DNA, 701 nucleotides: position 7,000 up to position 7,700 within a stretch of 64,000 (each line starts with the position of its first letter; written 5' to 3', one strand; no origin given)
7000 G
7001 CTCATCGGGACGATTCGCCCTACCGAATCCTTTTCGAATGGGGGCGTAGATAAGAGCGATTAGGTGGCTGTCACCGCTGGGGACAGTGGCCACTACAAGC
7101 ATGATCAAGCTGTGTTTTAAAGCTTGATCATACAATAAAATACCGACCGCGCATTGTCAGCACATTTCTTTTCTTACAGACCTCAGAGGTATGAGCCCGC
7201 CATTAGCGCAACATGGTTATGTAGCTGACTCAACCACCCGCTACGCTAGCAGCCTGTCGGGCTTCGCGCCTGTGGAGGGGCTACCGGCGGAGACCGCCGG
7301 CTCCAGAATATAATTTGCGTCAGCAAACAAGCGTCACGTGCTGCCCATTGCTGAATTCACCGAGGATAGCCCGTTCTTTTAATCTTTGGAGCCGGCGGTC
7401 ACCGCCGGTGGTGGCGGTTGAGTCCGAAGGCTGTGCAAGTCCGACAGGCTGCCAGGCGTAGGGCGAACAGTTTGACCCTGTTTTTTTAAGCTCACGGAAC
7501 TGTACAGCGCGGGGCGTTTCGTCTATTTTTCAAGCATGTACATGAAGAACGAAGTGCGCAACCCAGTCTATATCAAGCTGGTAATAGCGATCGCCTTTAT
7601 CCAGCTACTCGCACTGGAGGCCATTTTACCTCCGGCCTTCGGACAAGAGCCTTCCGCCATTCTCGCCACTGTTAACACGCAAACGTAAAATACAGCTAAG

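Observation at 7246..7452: Family of GC-rich nested-palindrome MITE/REP-like elements (four copies)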

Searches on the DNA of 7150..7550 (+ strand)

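Call 12: search_rna_families(source=window, start=7150, end=7550, threshold=evalue, max_evalue=10)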
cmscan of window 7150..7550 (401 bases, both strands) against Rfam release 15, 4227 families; matches with E-value up to 10: 4.
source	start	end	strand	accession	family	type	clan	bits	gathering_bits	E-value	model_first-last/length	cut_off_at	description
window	7285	7407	-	RF04141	MIR8622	Gene; miRNA;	-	23.5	197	0.026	1-212/212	no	MIR8622 microRNA precursor family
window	7470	7535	-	RF01153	sn3060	Gene; snRNA; snoRNA; CD-box;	-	14.5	45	3.9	1-67/67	no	Small nucleolar RNA sn3060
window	7256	7319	+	RF01696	Chlorobi-1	Gene; sRNA;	-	13.8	50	0.5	1-67/67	no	Chlorobi-1 RNA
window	7157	7203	+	RF01955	NEAT1_1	Gene; lncRNA;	-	12.1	50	7.1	1-122/122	no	Nuclear enriched abundant transcript 1 conserved region 1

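Call 69: search_dna_similar(query=window:7236-7466:+, collection=plasmids, mode=distant, max_rows=10)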
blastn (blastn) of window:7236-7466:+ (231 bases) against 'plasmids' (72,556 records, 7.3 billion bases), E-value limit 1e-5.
No match.
